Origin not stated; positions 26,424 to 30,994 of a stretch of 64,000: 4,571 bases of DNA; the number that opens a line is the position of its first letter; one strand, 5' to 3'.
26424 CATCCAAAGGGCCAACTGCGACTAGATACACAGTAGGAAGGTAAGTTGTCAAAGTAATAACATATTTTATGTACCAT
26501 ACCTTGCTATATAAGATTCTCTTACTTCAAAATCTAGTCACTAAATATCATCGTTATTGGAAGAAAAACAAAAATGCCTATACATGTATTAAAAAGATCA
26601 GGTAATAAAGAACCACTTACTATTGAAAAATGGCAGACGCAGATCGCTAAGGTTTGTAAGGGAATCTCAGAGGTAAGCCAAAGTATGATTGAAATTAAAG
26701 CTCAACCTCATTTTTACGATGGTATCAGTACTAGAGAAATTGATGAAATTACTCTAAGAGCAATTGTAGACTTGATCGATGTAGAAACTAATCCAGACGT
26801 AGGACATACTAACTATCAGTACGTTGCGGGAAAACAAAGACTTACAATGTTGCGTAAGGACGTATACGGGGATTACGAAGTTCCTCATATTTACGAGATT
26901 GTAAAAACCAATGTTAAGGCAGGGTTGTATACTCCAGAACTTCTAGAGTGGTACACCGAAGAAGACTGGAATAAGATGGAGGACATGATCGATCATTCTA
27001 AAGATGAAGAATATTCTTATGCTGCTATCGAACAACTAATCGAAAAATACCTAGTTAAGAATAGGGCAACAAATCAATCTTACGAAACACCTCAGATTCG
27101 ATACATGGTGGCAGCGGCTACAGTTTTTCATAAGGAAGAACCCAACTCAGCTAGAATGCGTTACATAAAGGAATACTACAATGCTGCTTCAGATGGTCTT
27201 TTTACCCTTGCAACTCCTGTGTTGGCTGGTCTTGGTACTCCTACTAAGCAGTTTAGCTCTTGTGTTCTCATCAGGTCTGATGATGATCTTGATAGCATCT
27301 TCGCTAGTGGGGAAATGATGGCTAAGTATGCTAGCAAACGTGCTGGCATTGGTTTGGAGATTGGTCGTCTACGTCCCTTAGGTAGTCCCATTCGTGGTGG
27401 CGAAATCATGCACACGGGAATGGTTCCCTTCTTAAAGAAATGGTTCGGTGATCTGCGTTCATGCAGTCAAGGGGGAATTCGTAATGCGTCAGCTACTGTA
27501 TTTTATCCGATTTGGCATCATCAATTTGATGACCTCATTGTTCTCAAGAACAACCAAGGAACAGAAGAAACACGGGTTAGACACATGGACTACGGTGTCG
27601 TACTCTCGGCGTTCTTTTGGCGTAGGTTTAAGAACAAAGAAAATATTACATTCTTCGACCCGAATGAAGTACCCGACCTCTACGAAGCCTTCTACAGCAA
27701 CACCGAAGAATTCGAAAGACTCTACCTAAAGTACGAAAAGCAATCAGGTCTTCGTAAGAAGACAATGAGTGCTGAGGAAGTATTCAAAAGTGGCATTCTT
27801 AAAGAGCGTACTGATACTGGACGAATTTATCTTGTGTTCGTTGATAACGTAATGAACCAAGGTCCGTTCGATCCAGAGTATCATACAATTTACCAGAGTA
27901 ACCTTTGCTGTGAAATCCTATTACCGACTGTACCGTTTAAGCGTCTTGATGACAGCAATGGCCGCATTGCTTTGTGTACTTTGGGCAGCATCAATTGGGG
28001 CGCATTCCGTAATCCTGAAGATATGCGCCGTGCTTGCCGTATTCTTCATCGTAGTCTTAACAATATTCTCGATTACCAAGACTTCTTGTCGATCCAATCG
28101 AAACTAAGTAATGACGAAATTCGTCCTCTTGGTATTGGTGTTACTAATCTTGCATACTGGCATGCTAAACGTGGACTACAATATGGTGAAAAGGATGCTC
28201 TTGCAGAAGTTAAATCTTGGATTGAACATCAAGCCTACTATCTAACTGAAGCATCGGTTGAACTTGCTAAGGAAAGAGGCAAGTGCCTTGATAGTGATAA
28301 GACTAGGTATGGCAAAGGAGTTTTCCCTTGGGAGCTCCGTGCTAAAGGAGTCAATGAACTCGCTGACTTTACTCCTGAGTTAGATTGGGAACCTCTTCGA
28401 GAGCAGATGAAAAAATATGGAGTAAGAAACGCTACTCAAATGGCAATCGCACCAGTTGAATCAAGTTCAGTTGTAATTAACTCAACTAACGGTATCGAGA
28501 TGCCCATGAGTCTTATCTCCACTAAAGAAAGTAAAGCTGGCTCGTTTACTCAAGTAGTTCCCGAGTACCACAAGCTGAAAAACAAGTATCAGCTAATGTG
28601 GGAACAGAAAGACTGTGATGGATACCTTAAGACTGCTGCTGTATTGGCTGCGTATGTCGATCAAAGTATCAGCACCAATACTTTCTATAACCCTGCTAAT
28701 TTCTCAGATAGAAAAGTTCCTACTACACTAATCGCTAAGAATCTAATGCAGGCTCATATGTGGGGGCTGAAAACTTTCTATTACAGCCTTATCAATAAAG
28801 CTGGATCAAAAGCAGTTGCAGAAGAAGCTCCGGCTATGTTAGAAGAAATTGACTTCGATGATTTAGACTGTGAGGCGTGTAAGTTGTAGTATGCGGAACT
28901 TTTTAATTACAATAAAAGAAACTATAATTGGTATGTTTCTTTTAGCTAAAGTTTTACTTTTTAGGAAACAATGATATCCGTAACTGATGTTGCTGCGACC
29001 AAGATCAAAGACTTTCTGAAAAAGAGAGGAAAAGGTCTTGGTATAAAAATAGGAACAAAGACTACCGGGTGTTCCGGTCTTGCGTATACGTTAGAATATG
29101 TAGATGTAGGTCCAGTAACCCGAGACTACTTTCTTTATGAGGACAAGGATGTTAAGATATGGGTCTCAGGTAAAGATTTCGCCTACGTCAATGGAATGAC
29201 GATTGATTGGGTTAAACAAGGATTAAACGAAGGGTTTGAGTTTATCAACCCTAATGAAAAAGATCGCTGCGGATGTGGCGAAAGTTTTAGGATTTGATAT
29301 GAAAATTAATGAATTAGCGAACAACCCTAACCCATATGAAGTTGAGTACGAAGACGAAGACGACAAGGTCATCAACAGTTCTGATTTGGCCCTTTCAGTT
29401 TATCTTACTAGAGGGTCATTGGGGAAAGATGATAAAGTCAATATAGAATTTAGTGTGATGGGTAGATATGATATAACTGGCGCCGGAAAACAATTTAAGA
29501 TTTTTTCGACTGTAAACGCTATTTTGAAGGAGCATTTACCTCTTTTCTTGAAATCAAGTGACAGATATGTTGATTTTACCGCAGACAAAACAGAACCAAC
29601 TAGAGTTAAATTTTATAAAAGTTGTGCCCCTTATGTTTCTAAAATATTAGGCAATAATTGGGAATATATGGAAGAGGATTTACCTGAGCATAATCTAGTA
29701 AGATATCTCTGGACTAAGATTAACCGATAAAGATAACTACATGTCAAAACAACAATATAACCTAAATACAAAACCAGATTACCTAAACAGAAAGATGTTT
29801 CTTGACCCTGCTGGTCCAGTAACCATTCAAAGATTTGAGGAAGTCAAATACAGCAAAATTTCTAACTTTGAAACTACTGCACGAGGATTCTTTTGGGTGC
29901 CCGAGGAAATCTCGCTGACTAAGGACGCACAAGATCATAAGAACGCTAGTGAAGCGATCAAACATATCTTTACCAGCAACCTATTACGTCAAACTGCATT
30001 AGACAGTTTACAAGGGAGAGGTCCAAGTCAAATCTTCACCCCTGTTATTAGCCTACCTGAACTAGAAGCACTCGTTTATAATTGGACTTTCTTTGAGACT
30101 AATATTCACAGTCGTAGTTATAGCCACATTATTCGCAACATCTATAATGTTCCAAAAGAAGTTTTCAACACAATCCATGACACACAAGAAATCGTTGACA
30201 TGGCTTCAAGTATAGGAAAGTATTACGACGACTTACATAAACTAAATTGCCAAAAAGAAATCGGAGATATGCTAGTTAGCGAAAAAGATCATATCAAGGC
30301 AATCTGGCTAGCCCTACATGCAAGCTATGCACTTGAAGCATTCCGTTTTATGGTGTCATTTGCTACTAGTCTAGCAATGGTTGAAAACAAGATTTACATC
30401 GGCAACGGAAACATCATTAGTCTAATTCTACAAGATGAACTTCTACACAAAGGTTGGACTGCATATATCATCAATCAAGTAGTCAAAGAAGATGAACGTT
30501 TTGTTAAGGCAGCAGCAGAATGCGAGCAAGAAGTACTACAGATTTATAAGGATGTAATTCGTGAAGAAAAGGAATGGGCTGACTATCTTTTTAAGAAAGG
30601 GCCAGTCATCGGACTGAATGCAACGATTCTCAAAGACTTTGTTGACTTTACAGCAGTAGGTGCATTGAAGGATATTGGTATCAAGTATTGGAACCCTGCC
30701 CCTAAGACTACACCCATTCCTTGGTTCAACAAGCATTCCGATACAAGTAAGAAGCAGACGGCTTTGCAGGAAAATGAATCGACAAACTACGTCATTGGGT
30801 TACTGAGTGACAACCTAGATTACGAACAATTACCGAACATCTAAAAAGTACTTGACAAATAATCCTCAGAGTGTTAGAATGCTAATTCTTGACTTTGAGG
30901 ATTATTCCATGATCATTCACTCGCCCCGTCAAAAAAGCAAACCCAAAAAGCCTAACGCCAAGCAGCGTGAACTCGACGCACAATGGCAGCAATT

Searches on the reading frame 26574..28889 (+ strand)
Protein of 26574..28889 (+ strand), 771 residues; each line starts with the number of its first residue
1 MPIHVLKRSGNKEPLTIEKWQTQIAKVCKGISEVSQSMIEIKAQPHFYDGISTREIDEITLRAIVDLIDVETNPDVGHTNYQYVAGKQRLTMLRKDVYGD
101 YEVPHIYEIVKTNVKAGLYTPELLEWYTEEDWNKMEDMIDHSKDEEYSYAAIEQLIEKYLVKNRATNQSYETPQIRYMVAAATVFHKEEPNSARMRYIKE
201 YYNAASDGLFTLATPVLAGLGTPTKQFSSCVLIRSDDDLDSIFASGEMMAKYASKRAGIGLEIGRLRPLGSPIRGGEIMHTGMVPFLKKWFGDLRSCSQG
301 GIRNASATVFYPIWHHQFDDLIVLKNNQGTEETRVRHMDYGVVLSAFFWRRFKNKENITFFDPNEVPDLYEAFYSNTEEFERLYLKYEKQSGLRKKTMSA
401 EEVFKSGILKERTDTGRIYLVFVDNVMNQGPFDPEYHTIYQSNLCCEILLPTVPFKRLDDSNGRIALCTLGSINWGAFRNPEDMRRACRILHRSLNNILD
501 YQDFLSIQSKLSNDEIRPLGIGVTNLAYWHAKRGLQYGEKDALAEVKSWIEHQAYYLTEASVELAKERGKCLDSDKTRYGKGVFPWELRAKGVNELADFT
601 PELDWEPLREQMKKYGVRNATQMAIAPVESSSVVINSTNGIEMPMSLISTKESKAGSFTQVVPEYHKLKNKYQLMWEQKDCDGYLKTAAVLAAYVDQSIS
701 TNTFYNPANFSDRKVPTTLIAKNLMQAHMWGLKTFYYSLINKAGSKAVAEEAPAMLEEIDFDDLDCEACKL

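Call 10: search_protein_families(library=phrogs, max_evalue=0.00001, proteins=[window:26574-28889:+])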
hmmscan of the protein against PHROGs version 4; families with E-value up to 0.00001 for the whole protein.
window:26574-28889:+ (771 aa): 8 families
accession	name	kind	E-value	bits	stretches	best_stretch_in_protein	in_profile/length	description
phrog_84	-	DNA, RNA and nucleotide metabolism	6.3e-266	886.1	1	3-770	63-795/975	ribonucleoside-diphosphate reductase large subunit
phrog_3987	-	DNA, RNA and nucleotide metabolism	1.8e-150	502.6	1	3-474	4-461/467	ribonucleotide reductase large subunit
phrog_3844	-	moron, auxiliary metabolic gene and host takeover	7.6e-127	425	1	312-770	1-450/451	NrdA-like aerobic NDP reductase large subunit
phrog_36555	-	DNA, RNA and nucleotide metabolism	3.6e-42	145.1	1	604-770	2-171/172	ribonucleotide reductase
phrog_6132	-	DNA, RNA and nucleotide metabolism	5.1e-18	66.6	1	112-292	105-280/530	ribonucleotide reductase large subunit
phrog_22953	-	DNA, RNA and nucleotide metabolism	3.6e-15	57.5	1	263-445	4-201/201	ribonucleotide reductase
phrog_30939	-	DNA, RNA and nucleotide metabolism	2.2e-13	50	0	187-324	458-593/977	ribonucleotide reductase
phrog_12229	-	DNA, RNA and nucleotide metabolism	1.7e-06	27.8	0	169-305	22-153/577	ribonucleotide reductase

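Call 11: search_dna_similar(query=window:26574-28889:+, collection=phages, mode=protein, max_rows=15)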
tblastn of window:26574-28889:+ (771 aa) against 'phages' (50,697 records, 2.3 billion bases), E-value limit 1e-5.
The search stops at 5000 records and this limit was reached: more records match than are counted here, and every count below describes the 5000 best-scoring records only.
Records with a match: at least 5000; places in all: 5055; records where one place covers at least 80% of the query: 4257.
Best place of each record, by identity: 60-80% 1; <60% 4999.
By first word of the organism name: Escherichia 1138; Vibrio 596; Salmonella 571; Klebsiella 458; Synechococcus 377; Staphylococcus 297; Bacillus 242; Shigella 118; Pseudomonas 107; Acinetobacter 80; and 79 more.
By host as written in the record: - 1015; Escherichia coli 420; Klebsiella pneumoniae 153; Synechococcus 107; Staphylococcus aureus 95; Escherichia coli O157:H7 65; Salmonella enterica 60; Salmonella enterica subsp. enterica serovar Enteritidis PT1 60; and 1025 more.
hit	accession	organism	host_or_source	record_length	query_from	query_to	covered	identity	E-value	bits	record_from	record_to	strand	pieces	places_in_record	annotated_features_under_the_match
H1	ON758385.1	Xanthomonas phage BUDD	Xanthomonas sp.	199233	4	771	100%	60.4%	0e+0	938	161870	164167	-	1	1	ribonucleotide reductase, alpha subunit | hypothetical protein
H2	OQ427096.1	Xanthomonas phage X1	Xanthomonas campestris pv. campestris ...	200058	3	771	100%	59.8%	0e+0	934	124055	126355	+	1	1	ribonucleotide reductase, alpha subunit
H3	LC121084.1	Ralstonia phage RSP15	-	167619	3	771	100%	56.5%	0e+0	882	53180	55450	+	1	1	ribonucleotide-diphosphate reductase subunit alpha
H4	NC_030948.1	Ralstonia phage RSP15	-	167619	3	771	100%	56.5%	0e+0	882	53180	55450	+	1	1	ribonucleotide reductase large subunit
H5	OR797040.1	Stenotrophomonas phage vB_SmaM_Bhz51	Stenotrophomonas maltophilia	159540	3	769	99%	54.0%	0e+0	861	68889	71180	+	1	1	putative ribonucleoside-diphosphate reductase 1 subunit alpha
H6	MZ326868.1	Stenotrophomonas phage Marzo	Stenotrophomonas maltophilia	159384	3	769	99%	53.8%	0e+0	858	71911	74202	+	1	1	ribonucleoside diphosphate reductase subunit alpha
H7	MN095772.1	Stenotrophomonas phage Moby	Stenotrophomonas maltophilia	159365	3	769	99%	53.8%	0e+0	856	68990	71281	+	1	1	ribonucleoside diphosphate reductase alpha subunit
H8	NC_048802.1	Stenotrophomonas phage Moby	Stenotrophomonas maltophilia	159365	3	769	99%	53.8%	0e+0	856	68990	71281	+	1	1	ribonucleotide reductase large subunit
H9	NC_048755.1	Stenotrophomonas phage YB07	Stenotrophomonas maltophilia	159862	3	769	99%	53.7%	0e+0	858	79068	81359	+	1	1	ribonucleotide reductase large subunit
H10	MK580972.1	Stenotrophomonas phage YB07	Stenotrophomonas maltophilia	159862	3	769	99%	53.7%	0e+0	858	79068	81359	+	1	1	ribonucleotide reductase large subunit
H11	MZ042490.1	Stenotrophomonas phage BUCT608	Stenotrophomonas maltophilia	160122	3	769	99%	53.7%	0e+0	857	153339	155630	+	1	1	ribonucleotide reductase of class Ia (aerobic)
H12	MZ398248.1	Stenotrophomonas phage BUCT608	Stenotrophomonas maltophilia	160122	3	769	99%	53.7%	0e+0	857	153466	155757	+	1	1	ribonucleotide reductase of class Ia (aerobic), alpha subunit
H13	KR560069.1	Stenotrophomonas phage IME-SM1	Stenotrophomonas sp.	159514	3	769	99%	53.7%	0e+0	856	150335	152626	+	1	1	nrdA: ribonucleotide reductase of class Ia (aerobic) alpha subunit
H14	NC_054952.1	Stenotrophomonas phage IME-SM1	Stenotrophomonas sp.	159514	3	769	99%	53.7%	0e+0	856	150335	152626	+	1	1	nrdA: ribonucleotide reductase large subunit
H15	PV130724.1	Stenotrophomonas phage Yut3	Stenotrophomonas maltophilia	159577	3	769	99%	53.7%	0e+0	856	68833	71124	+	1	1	ribonucleotide reductase large subunit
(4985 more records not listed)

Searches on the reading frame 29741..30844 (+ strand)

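Call 10: search_protein_families(library=phrogs, max_evalue=0.00001, proteins=[window:29741-30844:+])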
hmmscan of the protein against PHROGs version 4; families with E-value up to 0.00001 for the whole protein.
window:29741-30844:+ (367 aa): 4 families
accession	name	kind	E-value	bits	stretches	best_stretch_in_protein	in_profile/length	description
phrog_86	-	DNA, RNA and nucleotide metabolism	2.9e-111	373.7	1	4-358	45-393/504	ribonucleoside diphosphate reductase small subunit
phrog_10582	-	DNA, RNA and nucleotide metabolism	3.1e-51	175.1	1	8-178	6-174/255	ribonucleotide reductase class Ia beta subunit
phrog_8368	-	DNA, RNA and nucleotide metabolism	5.8e-38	131.3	1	221-360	3-145/156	aerobic NDP reductase small subunit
phrog_24856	-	DNA, RNA and nucleotide metabolism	3.5e-11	44.2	1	48-230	26-195/195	ribonucleotide reductase class Ia beta subunit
